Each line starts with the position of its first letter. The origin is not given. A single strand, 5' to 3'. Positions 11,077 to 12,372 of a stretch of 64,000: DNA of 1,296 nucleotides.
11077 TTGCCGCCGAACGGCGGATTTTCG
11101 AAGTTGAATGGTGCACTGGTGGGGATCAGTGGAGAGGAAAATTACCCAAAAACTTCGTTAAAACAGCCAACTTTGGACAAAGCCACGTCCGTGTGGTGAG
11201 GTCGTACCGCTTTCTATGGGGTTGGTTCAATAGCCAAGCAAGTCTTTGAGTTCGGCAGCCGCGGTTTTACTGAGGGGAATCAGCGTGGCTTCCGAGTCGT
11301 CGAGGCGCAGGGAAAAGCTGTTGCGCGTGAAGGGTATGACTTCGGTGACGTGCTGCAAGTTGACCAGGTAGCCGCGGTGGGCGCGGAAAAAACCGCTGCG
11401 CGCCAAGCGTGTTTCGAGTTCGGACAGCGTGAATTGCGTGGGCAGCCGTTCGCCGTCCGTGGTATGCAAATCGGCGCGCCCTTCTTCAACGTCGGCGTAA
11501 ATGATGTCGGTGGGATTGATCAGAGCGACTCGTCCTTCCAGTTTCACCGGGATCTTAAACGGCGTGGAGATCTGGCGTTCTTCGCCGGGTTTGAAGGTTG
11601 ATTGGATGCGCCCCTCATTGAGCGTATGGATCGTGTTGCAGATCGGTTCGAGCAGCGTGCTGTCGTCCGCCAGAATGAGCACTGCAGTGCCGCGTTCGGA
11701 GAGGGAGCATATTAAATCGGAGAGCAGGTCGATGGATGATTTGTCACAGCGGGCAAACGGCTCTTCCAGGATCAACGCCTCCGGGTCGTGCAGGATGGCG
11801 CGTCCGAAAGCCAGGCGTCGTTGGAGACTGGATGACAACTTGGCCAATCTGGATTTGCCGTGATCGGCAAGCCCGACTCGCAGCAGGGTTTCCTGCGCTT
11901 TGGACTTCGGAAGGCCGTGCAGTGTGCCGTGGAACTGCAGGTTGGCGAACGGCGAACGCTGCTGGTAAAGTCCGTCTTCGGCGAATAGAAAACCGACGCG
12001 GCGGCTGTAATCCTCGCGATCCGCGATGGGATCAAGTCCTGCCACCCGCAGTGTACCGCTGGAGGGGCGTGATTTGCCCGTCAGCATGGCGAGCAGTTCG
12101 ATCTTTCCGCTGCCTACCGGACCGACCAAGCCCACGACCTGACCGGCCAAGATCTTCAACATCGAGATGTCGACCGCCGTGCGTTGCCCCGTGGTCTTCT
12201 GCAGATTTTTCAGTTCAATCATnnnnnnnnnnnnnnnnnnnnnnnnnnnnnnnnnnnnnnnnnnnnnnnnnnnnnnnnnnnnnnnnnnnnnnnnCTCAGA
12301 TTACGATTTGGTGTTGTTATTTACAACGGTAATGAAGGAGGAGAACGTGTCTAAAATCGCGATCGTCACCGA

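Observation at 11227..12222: Pseudo-ATPase::LytTR fusion heading an ABC exporter operon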

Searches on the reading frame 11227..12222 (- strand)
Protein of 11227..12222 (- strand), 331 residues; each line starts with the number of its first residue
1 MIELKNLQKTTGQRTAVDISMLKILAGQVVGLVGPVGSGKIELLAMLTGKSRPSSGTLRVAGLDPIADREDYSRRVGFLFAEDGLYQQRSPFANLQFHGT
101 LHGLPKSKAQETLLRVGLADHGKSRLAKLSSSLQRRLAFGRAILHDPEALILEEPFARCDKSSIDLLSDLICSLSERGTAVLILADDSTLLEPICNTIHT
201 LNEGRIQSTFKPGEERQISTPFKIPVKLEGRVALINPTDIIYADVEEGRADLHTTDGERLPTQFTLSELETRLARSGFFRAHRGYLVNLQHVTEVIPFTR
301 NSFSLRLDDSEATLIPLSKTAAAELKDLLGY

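Call 4: search_protein_families(library=pfam, proteins=[window:11227-12222:-], max_evalue=0.01)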
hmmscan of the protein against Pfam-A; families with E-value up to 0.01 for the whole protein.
window:11227-12222:- (331 aa): 2 families
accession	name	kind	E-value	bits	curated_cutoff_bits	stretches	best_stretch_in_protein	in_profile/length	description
PF04397.21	LytTR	-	2.4e-21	76.2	22.6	1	231-329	2-97/98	LytTr DNA-binding domain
PF00005.33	ABC_tran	-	1.5e-18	68.1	25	1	22-157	6-137/137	ABC transporter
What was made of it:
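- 11227..12222 (-): Gene for the pseudo-NBD::LytTR fusion protein (331 aa plus stop). Pfam ABC_tran plus LytTR in call 4.
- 11230..11553 (-): LytTR DNA-binding domain, residues 224-331, including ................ Pfam PF04397, E 2.4e-21, covering profile positions 2-97 of 98 (call 4).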

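Call 5: search_protein_families(library=ncbifam, proteins=[window:11227-12222:-], max_evalue=0.001)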
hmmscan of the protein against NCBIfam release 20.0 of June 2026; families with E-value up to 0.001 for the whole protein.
window:11227-12222:- (331 aa): 170 families (the best 25 are shown)
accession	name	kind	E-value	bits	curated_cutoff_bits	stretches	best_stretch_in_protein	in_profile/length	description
TIGR01188.1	drrA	subfamily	9.5e-32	110.5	312.45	1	10-217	2-213/302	daunorubicin resistance ABC transporter, ATP-binding protein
TIGR03740.1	galliderm_ABC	subfamily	7.4e-30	104.3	309.75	1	3-209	2-205/223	lantibiotic protection ABC transporter ATP-binding subunit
TIGR03864.1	PQQ_ABC_ATP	hypoth_equivalog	7.4e-30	104.1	302.25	1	2-183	2-188/236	ABC transporter, ATP-binding subunit, PQQ-dependent alcohol dehydrogenase system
TIGR03522.1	GldA_ABC_ATP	equivalog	9.4e-28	97.5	402.6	1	2-208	3-212/301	gliding motility-associated ABC transporter ATP-binding subunit GldA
TIGR01189.1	ccmA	equivalog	1.5e-27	96.6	131.6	1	3-186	2-185/198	heme ABC exporter ATP-binding protein CcmA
NF010060.0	PRK13537.1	equivalog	2.1e-25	89.3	521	1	2-212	16-230/314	nodulation factor ABC transporter ATP-binding protein NodI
NF010061.0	PRK13538.1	equivalog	5.1e-25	88.2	195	1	1-185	5-190/211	cytochrome c biogenesis heme-transporting ATPase CcmA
TIGR00968.1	3a0106s01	subfamily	6.1e-24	84.8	342.75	1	2-209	1-212/237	sulfate ABC transporter ATP-binding protein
NF033858.1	ABC2_perm_RbbA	equivalog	4.4e-23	81.2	1050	1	2-212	267-481/909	ribosome-associated ATPase/putative transporter RbbA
TIGR02673.1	FtsE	equivalog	1.5e-22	80.4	264.85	1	1-204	1-213/214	cell division ATP-binding protein FtsE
NF008420.0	PRK11247.1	equivalog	7.1e-22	77.8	395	1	3-206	14-212/257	aliphatic sulfonates ABC transporter ATP-binding protein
TIGR04406.1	LPS_export_lptB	equivalog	2.1e-21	76.3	240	1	2-208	2-215/239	LPS export ABC transporter ATP-binding protein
TIGR03608.1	L_ocin_972_ABC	subfamily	1.1e-20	74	254.85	1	4-193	1-199/206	putative bacteriocin export ABC transporter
TIGR02982.1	heterocyst_DevA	subfamily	8.7e-20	71.2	295.8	1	20-206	24-219/220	ABC exporter ATP-binding subunit, DevA family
NF010059.0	PRK13536.1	equivalog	3.9e-19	68.6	549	1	2-207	44-253/342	nodulation factor ABC transporter ATP-binding protein NodI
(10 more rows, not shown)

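Call 8: find_homologous_proteins(query=window:11227-12222:-, max_evalue=0.00001)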
Query window:11227-12222:- (331 aa): 2854 proteins with E <= 0.00001 among 8000 candidates; the best 120 are listed.
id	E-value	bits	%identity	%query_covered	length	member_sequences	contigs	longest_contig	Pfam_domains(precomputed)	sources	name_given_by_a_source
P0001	1.1e-192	657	92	100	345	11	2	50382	PF00005.34,PF04397.22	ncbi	ncbi:MAG: LytTR family transcriptional regulator DNA-binding domain-containing protein [Anaerolineal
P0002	2.1e-183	627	88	100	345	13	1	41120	PF00005.34,PF04397.22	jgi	jgi:ABC-2 type transport system ATP-binding protein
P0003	4.5e-160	550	75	100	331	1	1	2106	PF00005.34,PF04397.22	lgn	-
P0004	1.5e-157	542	75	100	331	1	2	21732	PF00005.34,PF04397.22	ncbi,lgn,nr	ncbi:MAG: ATP-binding cassette domain-containing protein [Anaerolineales bacterium]|nr:ATP-binding c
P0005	3.5e-157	541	79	100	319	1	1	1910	PF00005.34,PF04397.22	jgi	jgi:ABC-2 type transport system ATP-binding protein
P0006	4.5e-156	537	75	100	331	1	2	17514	PF07693.21,PF00005.34,PF04397.22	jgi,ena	-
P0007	5.9e-156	537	74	100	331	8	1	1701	PF00005.34,PF04397.22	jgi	-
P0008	6.8e-154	530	73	100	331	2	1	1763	PF07693.21,PF00005.34,PF04397.22,PF13191.13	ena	-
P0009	8.1e-154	530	74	100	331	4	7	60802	PF07693.21,PF00005.34,PF04397.22,PF13191.13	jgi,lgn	jgi:ABC-2 type transport system ATP-binding protein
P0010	8.2e-153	526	72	100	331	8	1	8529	PF00005.34,PF04397.22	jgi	-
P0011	1.2e-152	526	74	100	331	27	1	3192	PF00005.34,PF04397.22,PF13191.13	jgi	-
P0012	1.5e-152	526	72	100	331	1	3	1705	PF00005.34,PF04397.22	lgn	-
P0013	2.8e-152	525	72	100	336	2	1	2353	PF00005.34,PF04397.22,PF13191.13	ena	-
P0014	5.1e-147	507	71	100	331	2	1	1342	PF00005.34,PF04397.22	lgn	-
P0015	6.6e-137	474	69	100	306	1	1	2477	PF00005.34,PF04397.22,PF13191.13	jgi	-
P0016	7.7e-135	467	65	100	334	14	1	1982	PF00005.34,PF04397.22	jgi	jgi:ABC-2 type transport system ATP-binding protein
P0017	1.9e-134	466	65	100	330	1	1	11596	PF00005.34,PF04397.22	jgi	jgi:ABC-2 type transport system ATP-binding protein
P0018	1.9e-134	466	66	100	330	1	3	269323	PF00005.34,PF04397.22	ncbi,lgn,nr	ncbi:MAG: ATP-binding cassette domain-containing protein [Anaerolineales bacterium]|nr:ATP-binding c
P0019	4.3e-134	465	66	100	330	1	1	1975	PF00005.34,PF04397.22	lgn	-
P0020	7.9e-134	464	66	100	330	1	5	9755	PF00005.34,PF04397.22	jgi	jgi:ABC-2 type transport system ATP-binding protein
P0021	9.5e-134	464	66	100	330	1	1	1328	PF00005.34,PF04397.22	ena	-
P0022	1.1e-133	464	66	100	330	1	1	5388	PF00005.34,PF04397.22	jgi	jgi:ABC-2 type transport system ATP-binding protein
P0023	1.2e-133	463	66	100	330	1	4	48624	PF00005.34,PF04397.22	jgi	jgi:ABC-2 type transport system ATP-binding protein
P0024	2.1e-133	463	66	100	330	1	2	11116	PF00005.34,PF04397.22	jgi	jgi:ABC-2 type transport system ATP-binding protein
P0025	8.0e-133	461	65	100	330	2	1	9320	PF00005.34,PF04397.22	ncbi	-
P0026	9.3e-133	461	65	100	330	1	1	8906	PF00005.34,PF04397.22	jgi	jgi:ABC-2 type transport system ATP-binding protein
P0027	1.1e-132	460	67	100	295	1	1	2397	PF07693.21,PF00005.34,PF04397.22,PF13191.13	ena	-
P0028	1.5e-132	460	64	100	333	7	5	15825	PF00005.34,PF04397.22,PF13191.13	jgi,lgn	jgi:ABC-2 type transport system ATP-binding protein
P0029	1.8e-132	460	66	100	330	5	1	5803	PF00005.34,PF04397.22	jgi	jgi:ABC-2 type transport system ATP-binding protein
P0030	1.9e-132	460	64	100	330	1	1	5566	PF00005.34,PF04397.22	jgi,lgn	jgi:ABC-2 type transport system ATP-binding protein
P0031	2.5e-132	459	64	100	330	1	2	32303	PF00005.34,PF04397.22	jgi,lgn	jgi:ABC-2 type transport system ATP-binding protein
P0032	2.8e-132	459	66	100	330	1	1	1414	PF00005.34,PF04397.22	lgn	-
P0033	3.7e-132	459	66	100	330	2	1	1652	PF00005.34,PF04397.22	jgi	jgi:ABC-2 type transport system ATP-binding protein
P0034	1.5e-130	453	64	100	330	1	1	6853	PF00005.34,PF04397.22,PF13191.13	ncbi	-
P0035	2.0e-130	453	65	100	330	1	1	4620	PF00005.34,PF04397.22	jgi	-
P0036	3.3e-130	452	63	100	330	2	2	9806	PF00005.34,PF04397.22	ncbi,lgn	-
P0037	3.6e-130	452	64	100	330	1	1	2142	PF00005.34,PF04397.22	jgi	jgi:ABC-2 type transport system ATP-binding protein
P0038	1.4e-129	450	63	100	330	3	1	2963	PF00005.34,PF04397.22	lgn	-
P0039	1.8e-129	450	63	100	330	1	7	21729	PF00005.34,PF04397.22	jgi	jgi:ABC-2 type transport system ATP-binding protein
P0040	2.6e-129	449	65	100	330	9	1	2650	PF00005.34,PF04397.22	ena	-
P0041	7.9e-129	448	63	100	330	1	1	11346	PF00005.34,PF04397.22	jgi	jgi:ABC-2 type transport system ATP-binding protein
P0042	1.3e-128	447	64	100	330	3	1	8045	PF00005.34,PF04397.22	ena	-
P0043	1.3e-128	447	63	100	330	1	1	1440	PF00005.34,PF04397.22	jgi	-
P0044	1.5e-128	447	63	100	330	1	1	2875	PF00005.34,PF04397.22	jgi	jgi:ABC-2 type transport system ATP-binding protein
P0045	2.1e-128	446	63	100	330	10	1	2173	PF00005.34,PF04397.22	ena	-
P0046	3.4e-128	446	63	100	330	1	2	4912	PF00005.34,PF04397.22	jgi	jgi:ABC-2 type transport system ATP-binding protein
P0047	3.6e-128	446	64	100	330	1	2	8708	PF00005.34,PF04397.22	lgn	-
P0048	4.5e-128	445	63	100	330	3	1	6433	PF00005.34,PF04397.22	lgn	-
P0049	7.9e-128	444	63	100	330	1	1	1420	PF00005.34,PF04397.22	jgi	jgi:ABC-2 type transport system ATP-binding protein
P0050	1.1e-127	444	63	100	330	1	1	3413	PF00005.34,PF04397.22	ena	-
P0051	1.1e-127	444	63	100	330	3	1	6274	PF00005.34,PF04397.22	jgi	jgi:ABC-2 type transport system ATP-binding protein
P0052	1.2e-127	444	63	100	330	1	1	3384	PF00005.34,PF04397.22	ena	-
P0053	1.4e-127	444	63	100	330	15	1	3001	PF00005.34,PF04397.22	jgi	jgi:ABC-2 type transport system ATP-binding protein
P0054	1.7e-127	443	64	100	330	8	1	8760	PF00005.34,PF04397.22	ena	-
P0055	2.0e-127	443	63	100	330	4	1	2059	PF00005.34,PF04397.22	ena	-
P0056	3.0e-127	442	63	100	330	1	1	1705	PF00005.34,PF04397.22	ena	-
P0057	3.8e-127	442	63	100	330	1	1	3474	PF00005.34,PF04397.22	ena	-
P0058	4.0e-127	442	64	100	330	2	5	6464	PF00005.34,PF04397.22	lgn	-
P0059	4.3e-127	442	63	100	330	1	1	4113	PF00005.34,PF04397.22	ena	-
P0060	4.5e-127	442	64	100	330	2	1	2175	PF00005.34,PF04397.22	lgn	-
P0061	5.6e-127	442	63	100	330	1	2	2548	PF00005.34,PF04397.22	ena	-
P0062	6.2e-127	441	63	100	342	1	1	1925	PF00005.34,PF04397.22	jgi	jgi:ABC-2 type transport system ATP-binding protein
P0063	6.8e-127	441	64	100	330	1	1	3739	PF00005.34,PF04397.22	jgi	-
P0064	7.5e-127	441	63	100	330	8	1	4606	PF00005.34,PF04397.22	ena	-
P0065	8.7e-127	441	62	100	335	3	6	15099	PF00005.34,PF04397.22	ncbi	-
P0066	9.3e-127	441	62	100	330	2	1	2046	PF00005.34,PF04397.22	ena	-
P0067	1.9e-126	440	63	100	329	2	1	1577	PF00005.34,PF04397.22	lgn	-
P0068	2.4e-126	440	63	100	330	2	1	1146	PF00005.34,PF04397.22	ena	-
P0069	2.8e-126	439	63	100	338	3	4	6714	PF00005.34,PF04397.22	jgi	jgi:ABC-2 type transport system ATP-binding protein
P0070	3.3e-126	439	63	100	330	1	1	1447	PF00005.34,PF04397.22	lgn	-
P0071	3.8e-126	439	61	100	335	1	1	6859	PF00005.34,PF04397.22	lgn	-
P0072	4.3e-126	439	63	100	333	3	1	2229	PF00005.34,PF04397.22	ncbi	-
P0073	4.8e-126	439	63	100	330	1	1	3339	PF00005.34,PF04397.22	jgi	-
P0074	4.9e-126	439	63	100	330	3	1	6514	PF00005.34,PF04397.22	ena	-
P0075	5.8e-126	438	63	100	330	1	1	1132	PF00005.34,PF04397.22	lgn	-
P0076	6.2e-126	438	62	100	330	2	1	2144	PF00005.34,PF04397.22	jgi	jgi:ABC-2 type transport system ATP-binding protein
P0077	6.9e-126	438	63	100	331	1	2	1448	PF00005.34,PF04397.22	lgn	-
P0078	8.6e-126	438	63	100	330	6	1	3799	PF00005.34,PF04397.22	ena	-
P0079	8.7e-126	438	64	100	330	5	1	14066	PF00005.34,PF04397.22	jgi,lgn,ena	jgi:ABC-2 type transport system ATP-binding protein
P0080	1.2e-125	437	60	100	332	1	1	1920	PF00005.34,PF04397.22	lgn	-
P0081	1.4e-125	437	63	100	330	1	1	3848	PF00005.34,PF04397.22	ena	-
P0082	1.6e-125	437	62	100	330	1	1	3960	PF00005.34,PF04397.22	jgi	jgi:ABC-2 type transport system ATP-binding protein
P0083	1.6e-125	437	65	100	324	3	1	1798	PF00005.34,PF04397.22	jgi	jgi:ABC-2 type transport system ATP-binding protein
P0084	1.6e-125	437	62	100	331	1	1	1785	PF00005.34,PF04397.22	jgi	jgi:ABC-2 type transport system ATP-binding protein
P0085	1.9e-125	437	62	100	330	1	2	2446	PF00005.34,PF04397.22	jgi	jgi:ABC-2 type transport system ATP-binding protein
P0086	3.1e-125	436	60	100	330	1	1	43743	PF00005.34,PF04397.22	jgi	jgi:ABC-2 type transport system ATP-binding protein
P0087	3.5e-125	436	63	100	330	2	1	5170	PF00005.34,PF04397.22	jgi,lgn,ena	-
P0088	4.0e-125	436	63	100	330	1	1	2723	PF00005.34,PF04397.22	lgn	-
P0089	4.3e-125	435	63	100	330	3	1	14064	PF00005.34,PF04397.22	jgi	jgi:ABC-2 type transport system ATP-binding protein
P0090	4.3e-125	435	62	100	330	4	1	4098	PF00005.34,PF04397.22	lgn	-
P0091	4.9e-125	435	62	100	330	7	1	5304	PF00005.34,PF04397.22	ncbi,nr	ncbi:MAG: LytTR family transcriptional regulator DNA-binding domain-containing protein [Anaerolineal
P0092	5.0e-125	435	61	100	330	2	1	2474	PF00005.34,PF04397.22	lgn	-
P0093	5.1e-125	435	60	100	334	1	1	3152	PF00005.34,PF04397.22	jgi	jgi:ABC-2 type transport system ATP-binding protein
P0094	5.2e-125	435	61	100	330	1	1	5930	PF00005.34,PF04397.22,PF13191.13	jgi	jgi:ABC-2 type transport system ATP-binding protein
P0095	5.5e-125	435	61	100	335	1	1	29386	PF00005.34,PF13401.13,PF04397.22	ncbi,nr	ncbi:MAG: ATP-binding cassette domain-containing protein [Chloroflexi bacterium]|nr:ATP-binding cass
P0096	8.0e-125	435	62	100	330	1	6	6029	PF00005.34,PF04397.22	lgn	-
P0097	8.5e-125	434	61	100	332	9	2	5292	PF00005.34,PF04397.22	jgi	jgi:ABC-2 type transport system ATP-binding protein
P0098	9.9e-125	434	62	100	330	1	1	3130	PF00005.34,PF04397.22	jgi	jgi:ABC-2 type transport system ATP-binding protein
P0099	1.1e-124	434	63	100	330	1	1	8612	PF00005.34,PF04397.22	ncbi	-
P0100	1.2e-124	434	61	100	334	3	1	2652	PF00005.34,PF04397.22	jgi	-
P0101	1.6e-124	434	62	100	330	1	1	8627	PF00005.34,PF04397.22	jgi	jgi:ABC-2 type transport system ATP-binding protein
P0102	1.6e-124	434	61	100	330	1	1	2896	PF00005.34,PF04397.22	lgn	-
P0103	2.1e-124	433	61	100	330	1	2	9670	PF00005.34,PF04397.22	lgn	-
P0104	3.0e-124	433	60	100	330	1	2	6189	PF00005.34,PF04397.22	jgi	jgi:ABC-2 type transport system ATP-binding protein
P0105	4.0e-124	432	60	100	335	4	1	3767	PF00005.34,PF04397.22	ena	-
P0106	4.3e-124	432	62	100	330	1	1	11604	PF00005.34,PF04397.22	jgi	jgi:ABC-2 type transport system ATP-binding protein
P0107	6.4e-124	432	62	100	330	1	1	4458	PF00005.34,PF04397.22,PF13191.13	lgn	-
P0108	7.8e-124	431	62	100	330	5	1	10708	PF00005.34,PF04397.22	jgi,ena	-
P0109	7.8e-124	431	61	100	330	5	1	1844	PF00005.34,PF04397.22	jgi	jgi:ABC-2 type transport system ATP-binding protein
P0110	9.7e-124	431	63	100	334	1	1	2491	PF00005.34,PF04397.22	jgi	jgi:ABC-2 type transport system ATP-binding protein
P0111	1.1e-123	431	61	100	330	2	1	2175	PF00005.34,PF04397.22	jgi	-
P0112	1.1e-123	431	59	100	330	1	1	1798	PF00005.34,PF04397.22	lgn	-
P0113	1.4e-123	430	62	100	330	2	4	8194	PF00005.34,PF04397.22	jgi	jgi:ABC-2 type transport system ATP-binding protein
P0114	1.4e-123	430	62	100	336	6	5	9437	PF00005.34,PF04397.22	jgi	jgi:ABC-2 type transport system ATP-binding protein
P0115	1.4e-123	430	60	100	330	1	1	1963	PF00005.34,PF04397.22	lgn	-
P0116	1.5e-123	430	63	100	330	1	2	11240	PF00005.34,PF04397.22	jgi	jgi:ABC-2 type transport system ATP-binding protein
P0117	1.6e-123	430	62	100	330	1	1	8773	PF00005.34,PF04397.22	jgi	jgi:ABC-2 type transport system ATP-binding protein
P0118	2.2e-123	430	61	100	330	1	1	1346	PF00005.34,PF04397.22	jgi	jgi:ABC-2 type transport system ATP-binding protein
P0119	2.5e-123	430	62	100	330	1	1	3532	PF00005.34,PF04397.22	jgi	-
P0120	2.5e-123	430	62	100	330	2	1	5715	PF00005.34,PF04397.22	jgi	jgi:ABC-2 type transport system ATP-binding protein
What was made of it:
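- Checked: The 120 best of 2854 hits in call 8 (59-92% identity) all carry both domains.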

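Call 12: find_encoding_contigs(protein=P0018, flank=10000, max_places=3)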
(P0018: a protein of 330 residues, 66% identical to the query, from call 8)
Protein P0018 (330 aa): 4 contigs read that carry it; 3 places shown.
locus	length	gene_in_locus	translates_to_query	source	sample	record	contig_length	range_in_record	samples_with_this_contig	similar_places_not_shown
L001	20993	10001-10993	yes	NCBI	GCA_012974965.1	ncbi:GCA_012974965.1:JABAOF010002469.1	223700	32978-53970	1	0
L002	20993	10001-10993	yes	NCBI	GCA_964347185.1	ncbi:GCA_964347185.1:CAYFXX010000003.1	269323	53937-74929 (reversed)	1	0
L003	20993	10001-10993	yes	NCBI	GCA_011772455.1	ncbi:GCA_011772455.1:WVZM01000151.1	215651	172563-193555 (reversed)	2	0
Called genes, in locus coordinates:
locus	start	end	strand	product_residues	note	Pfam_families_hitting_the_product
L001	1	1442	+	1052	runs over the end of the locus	PF02811:PHP, PF07733:DNA_pol3_alpha, PF17657:DNA_pol3_finger, PF14579:HHH_6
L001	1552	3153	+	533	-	PF26549:Tricorn_N (faint), PF07676:PD40 (faint), PF26550:Tricorn_2nd (weak)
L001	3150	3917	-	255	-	PF03372:Exo_endo_phos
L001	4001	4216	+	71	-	-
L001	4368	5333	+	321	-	PF00248:Aldo_ket_red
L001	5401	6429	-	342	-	PF10503:Esterase_PHB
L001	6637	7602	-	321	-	-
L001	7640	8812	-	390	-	PF06224:AlkZ-like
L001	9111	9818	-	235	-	PF01209:Ubie_methyltran (weak), PF13489:Methyltransf_23, PF13847:Methyltransf_31, PF08241:Methyltransf_11, PF08242:Methyltransf_12, PF13649:Methyltransf_25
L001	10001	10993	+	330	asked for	PF00005:ABC_tran, PF04397:LytTR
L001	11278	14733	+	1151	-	PF23748:Beta-prop_LRRK2 (faint), PF07494:Reg_prop (weak), PF07495:Y_Y_Y, PF07730:HisKA_3, PF02518:HATPase_c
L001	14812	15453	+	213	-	PF00072:Response_reg, PF00196:GerE, PF08281:Sigma70_r4_2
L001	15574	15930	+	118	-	PF00072:Response_reg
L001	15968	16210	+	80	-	-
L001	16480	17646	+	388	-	PF07786:HGSNAT_cat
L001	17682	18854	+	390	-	-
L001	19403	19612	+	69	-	-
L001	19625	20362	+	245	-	PF00005:ABC_tran, PF13304:AAA_21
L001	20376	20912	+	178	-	-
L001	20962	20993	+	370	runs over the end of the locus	PF12679:ABC2_membrane_2, PF12698:ABC2_membrane_3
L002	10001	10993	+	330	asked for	PF00005:ABC_tran, PF04397:LytTR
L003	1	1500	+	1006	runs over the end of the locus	-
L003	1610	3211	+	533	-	PF26549:Tricorn_N (faint), PF07676:PD40 (faint), PF26550:Tricorn_2nd (weak)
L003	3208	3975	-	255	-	PF03372:Exo_endo_phos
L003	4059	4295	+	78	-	-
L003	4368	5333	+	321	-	PF00248:Aldo_ket_red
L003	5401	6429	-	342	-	PF10503:Esterase_PHB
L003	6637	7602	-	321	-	-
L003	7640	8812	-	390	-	PF06224:AlkZ-like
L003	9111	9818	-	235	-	PF01209:Ubie_methyltran (weak), PF13489:Methyltransf_23, PF13847:Methyltransf_31, PF08241:Methyltransf_11, PF08242:Methyltransf_12, PF13649:Methyltransf_25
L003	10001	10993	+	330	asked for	PF00005:ABC_tran, PF04397:LytTR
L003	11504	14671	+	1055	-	PF23748:Beta-prop_LRRK2 (faint), PF07494:Reg_prop (weak), PF07495:Y_Y_Y, PF07730:HisKA_3, PF02518:HATPase_c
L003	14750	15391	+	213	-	PF00072:Response_reg, PF00196:GerE, PF08281:Sigma70_r4_2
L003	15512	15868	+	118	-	PF00072:Response_reg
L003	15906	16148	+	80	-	-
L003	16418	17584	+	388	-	PF07786:HGSNAT_cat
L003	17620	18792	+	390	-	-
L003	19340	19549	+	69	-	-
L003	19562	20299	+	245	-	PF00005:ABC_tran, PF13304:AAA_21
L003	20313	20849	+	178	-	-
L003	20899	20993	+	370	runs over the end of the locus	PF12679:ABC2_membrane_2, PF12698:ABC2_membrane_3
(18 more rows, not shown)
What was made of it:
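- In L001-L003 the regulator is unlinked from the exporter genes and still appears intact (call 12).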

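Call 13: find_encoding_contigs(protein=P0001, flank=10000, max_places=2)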
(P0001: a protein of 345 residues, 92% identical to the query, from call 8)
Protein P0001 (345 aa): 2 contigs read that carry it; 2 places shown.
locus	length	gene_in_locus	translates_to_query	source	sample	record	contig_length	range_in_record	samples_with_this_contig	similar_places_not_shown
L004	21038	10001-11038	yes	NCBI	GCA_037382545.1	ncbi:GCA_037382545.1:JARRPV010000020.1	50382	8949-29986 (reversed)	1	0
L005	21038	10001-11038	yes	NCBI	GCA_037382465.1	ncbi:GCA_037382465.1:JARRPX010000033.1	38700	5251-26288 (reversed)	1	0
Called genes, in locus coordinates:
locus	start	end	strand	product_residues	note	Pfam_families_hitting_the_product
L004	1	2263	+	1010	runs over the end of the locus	PF13185:GAF_2, PF01590:GAF, PF13185:GAF_2, PF01590:GAF, PF13185:GAF_2, PF13492:GAF_3, PF00989:PAS, PF08448:PAS_4, +9 more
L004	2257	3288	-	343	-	PF01073:3Beta_HSD, PF01370:Epimerase, PF02719:Polysacc_synt_2, PF04321:RmlD_sub_bind, PF05368:NmrA, PF13460:NAD_binding_10, PF16363:GDP_Man_Dehyd, PF07993:NAD_binding_4 (weak)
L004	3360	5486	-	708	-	PF02518:HATPase_c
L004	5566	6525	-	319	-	-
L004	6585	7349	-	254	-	PF00072:Response_reg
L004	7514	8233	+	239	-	-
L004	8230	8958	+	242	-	PF01255:Prenyltransf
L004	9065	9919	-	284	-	PF02645:DegV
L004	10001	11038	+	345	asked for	PF00005:ABC_tran, PF04397:LytTR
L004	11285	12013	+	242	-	PF00005:ABC_tran, PF13304:AAA_21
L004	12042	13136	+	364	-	PF12679:ABC2_membrane_2, PF12698:ABC2_membrane_3, PF01061:ABC2_membrane (weak)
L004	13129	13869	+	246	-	PF12698:ABC2_membrane_3, PF12730:ABC2_membrane_4 (weak)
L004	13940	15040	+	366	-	PF12679:ABC2_membrane_2, PF12698:ABC2_membrane_3, PF01061:ABC2_membrane (weak)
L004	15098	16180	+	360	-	PF12679:ABC2_membrane_2, PF12698:ABC2_membrane_3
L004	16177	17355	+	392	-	PF06224:AlkZ-like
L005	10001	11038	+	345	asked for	PF00005:ABC_tran, PF04397:LytTR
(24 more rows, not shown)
